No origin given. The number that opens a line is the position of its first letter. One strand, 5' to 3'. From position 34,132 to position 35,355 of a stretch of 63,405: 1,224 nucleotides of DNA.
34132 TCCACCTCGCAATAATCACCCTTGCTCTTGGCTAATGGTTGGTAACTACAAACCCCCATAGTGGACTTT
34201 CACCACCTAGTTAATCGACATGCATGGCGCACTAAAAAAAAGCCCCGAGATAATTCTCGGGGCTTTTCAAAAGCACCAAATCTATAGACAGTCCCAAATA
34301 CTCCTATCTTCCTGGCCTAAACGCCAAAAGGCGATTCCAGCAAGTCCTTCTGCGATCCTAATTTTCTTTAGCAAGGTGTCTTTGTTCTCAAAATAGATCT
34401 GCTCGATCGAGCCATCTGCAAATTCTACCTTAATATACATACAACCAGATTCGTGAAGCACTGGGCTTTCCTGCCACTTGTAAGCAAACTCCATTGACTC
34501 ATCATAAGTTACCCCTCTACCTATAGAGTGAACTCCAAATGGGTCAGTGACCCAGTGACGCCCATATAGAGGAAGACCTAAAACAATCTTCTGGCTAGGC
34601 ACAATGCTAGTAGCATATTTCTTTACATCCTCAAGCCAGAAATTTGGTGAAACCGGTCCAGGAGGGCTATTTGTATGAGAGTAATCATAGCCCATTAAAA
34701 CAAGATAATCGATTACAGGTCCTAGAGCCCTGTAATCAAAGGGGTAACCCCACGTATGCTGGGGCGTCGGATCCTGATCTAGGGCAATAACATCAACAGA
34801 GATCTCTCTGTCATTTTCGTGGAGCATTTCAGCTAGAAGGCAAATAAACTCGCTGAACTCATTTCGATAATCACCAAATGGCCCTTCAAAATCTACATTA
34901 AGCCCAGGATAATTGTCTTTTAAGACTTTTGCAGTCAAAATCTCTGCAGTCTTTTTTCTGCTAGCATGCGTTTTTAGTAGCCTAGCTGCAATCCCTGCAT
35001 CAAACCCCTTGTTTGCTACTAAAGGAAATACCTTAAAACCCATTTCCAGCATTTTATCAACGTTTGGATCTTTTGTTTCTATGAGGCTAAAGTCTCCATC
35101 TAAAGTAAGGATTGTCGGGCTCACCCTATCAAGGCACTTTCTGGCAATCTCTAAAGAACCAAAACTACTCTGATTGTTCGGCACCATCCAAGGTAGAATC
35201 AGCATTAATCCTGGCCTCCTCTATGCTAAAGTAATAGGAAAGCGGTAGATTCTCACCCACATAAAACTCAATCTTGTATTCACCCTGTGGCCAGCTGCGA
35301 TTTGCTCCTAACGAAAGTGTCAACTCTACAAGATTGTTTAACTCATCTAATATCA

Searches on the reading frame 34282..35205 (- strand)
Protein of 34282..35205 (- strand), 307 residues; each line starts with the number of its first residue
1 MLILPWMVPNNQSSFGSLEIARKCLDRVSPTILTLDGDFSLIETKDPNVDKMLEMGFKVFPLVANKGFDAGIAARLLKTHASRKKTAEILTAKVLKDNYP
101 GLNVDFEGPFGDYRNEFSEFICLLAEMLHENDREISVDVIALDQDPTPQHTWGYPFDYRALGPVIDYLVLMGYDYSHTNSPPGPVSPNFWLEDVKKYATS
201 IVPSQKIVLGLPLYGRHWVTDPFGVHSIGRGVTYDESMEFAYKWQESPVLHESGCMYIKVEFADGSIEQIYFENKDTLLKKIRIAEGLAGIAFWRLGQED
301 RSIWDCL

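Call 30: find_encoding_contigs(protein=window:34282-35205:-, flank=10000, max_places=8)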
Protein window:34282-35205:- (307 aa): 7 contigs read that carry it; 7 places shown.
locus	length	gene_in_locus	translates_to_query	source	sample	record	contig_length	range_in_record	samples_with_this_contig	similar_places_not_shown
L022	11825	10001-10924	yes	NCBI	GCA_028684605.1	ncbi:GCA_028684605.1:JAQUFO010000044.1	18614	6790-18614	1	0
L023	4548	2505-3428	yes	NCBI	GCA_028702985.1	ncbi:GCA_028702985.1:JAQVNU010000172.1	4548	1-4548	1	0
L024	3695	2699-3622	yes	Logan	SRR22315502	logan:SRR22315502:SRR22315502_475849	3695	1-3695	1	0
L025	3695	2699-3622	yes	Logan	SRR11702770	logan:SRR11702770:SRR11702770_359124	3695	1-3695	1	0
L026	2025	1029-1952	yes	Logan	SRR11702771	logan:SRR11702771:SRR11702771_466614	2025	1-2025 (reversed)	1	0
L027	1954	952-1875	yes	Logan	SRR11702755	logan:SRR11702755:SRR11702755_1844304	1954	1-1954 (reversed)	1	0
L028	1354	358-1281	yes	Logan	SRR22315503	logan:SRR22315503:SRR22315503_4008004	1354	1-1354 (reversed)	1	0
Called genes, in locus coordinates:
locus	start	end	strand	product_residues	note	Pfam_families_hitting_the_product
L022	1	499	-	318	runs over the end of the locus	PF00056:Ldh_1_N, PF03721:UDPG_MGDP_dh_N (faint), PF02866:Ldh_1_C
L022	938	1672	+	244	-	PF04542:Sigma70_r2, PF01726:LexA_DNA_bind (faint), PF04539:Sigma70_r3 (weak), PF08281:Sigma70_r4_2, PF04545:Sigma70_r4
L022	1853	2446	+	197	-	PF02834:LigT_PEase (weak), PF13563:2_5_RNA_ligase2 (weak)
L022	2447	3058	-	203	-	PF03956:Lys_export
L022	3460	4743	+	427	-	PF01547:SBP_bac_1, PF13416:SBP_bac_8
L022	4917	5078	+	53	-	PF00301:Rubredoxin, PF21349:RUBY_RBDX (faint)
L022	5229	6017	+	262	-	PF01171:ATP_bind_3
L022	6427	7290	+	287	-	-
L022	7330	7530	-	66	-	PF09723:Zn_ribbon_8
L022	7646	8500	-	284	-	PF01063:Aminotran_4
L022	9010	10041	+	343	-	-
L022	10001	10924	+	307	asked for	PF00704:Glyco_hydro_18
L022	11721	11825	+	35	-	PF08388:GIIM (weak)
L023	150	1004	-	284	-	PF01063:Aminotran_4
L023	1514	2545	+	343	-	-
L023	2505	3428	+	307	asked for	PF00704:Glyco_hydro_18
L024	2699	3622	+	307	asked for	PF00704:Glyco_hydro_18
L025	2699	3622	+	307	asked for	PF00704:Glyco_hydro_18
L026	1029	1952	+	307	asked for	PF00704:Glyco_hydro_18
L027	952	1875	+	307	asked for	PF00704:Glyco_hydro_18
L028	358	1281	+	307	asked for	PF00704:Glyco_hydro_18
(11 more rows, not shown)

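Call 45: list_cluster_members(proteins=[window:34282-35205:-, window:31297-33324:-, window:27091-28659:-, window:29395-30390:-, window:28915-29304:-, window:30590-30871:-, window:26867-27046:-])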
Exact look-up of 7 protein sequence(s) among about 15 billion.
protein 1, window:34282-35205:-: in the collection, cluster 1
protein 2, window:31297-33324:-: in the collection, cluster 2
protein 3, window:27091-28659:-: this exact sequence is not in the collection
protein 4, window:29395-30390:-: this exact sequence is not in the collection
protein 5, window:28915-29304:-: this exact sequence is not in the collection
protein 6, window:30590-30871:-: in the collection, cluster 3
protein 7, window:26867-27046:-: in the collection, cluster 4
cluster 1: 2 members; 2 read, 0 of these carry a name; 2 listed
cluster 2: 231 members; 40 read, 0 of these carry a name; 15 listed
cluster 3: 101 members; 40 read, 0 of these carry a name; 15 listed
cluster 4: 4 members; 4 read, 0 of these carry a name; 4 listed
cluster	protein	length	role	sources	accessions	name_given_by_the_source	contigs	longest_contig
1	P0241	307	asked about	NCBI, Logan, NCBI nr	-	-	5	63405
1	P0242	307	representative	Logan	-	-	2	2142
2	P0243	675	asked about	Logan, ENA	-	-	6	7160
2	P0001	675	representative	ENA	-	-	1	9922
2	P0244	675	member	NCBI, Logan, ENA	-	-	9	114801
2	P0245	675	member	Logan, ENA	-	-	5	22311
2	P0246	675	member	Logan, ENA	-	-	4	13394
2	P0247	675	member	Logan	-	-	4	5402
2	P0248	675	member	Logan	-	-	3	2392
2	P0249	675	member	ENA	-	-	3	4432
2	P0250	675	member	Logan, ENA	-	-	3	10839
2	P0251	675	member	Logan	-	-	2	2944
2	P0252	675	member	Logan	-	-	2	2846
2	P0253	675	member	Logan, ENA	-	-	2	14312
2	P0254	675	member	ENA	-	-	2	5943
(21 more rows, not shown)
